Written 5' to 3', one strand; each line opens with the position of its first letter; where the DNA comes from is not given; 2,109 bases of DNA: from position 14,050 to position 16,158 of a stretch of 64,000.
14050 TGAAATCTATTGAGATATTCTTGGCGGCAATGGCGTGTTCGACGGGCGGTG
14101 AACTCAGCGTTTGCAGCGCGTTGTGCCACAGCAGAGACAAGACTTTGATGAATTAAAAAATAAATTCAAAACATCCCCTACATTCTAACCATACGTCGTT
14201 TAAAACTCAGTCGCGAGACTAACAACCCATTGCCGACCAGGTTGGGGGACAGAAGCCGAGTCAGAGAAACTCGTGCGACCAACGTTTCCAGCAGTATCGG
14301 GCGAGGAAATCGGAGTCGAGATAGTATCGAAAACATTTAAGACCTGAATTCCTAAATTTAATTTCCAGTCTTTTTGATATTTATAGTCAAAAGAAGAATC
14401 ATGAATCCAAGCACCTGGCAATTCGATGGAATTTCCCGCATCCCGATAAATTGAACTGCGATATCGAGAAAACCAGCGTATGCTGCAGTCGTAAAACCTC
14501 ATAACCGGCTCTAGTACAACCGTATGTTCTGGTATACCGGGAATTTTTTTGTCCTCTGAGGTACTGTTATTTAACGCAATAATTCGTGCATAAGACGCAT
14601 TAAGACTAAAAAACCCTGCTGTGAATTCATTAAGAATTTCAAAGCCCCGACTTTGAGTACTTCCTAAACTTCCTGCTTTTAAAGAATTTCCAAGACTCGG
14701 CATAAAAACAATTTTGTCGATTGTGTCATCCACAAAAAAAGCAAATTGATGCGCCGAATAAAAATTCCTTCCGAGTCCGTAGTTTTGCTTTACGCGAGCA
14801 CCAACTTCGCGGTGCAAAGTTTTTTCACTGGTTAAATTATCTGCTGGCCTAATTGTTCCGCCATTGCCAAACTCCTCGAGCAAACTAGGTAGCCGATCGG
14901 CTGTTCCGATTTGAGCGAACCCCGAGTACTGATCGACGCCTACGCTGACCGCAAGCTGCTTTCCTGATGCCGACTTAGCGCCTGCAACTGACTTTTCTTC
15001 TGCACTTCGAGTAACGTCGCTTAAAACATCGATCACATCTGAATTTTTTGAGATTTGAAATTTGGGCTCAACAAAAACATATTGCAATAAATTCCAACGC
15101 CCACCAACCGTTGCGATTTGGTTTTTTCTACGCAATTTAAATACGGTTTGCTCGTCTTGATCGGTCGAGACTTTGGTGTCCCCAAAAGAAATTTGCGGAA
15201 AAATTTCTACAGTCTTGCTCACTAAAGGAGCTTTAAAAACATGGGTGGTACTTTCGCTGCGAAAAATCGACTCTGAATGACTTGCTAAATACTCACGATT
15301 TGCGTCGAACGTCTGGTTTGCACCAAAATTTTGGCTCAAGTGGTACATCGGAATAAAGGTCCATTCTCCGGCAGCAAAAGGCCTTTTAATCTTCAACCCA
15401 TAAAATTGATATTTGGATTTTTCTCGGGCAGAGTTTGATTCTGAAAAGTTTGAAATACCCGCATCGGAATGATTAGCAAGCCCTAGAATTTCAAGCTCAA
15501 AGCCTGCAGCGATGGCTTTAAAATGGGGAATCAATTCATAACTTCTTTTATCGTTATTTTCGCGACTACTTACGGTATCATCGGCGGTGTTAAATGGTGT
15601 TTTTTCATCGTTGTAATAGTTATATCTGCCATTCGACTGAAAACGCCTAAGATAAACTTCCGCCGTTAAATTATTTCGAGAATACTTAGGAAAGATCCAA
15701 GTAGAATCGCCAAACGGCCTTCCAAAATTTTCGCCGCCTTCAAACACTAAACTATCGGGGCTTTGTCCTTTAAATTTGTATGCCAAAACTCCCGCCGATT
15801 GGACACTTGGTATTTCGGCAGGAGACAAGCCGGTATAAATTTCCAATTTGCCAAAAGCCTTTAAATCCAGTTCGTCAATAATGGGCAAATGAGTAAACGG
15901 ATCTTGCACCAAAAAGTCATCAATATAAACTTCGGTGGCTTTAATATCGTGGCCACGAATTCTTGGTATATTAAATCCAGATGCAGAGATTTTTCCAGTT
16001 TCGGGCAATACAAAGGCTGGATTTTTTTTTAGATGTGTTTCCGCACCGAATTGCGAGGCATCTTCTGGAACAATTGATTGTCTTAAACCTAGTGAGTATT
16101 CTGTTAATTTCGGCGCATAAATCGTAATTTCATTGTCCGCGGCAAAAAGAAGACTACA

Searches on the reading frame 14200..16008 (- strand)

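Call 15: search_protein_families(library=pfam, proteins=[window:14200-16008:-])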
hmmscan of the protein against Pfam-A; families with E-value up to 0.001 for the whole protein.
window:14200-16008:- (602 aa): 1 family
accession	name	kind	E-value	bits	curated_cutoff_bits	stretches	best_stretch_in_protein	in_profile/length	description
PF00593.30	TonB_dep_Rec_b-barrel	-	1.5e-15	58.4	27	1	121-555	36-434/436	TonB dependent receptor-like, beta-barrel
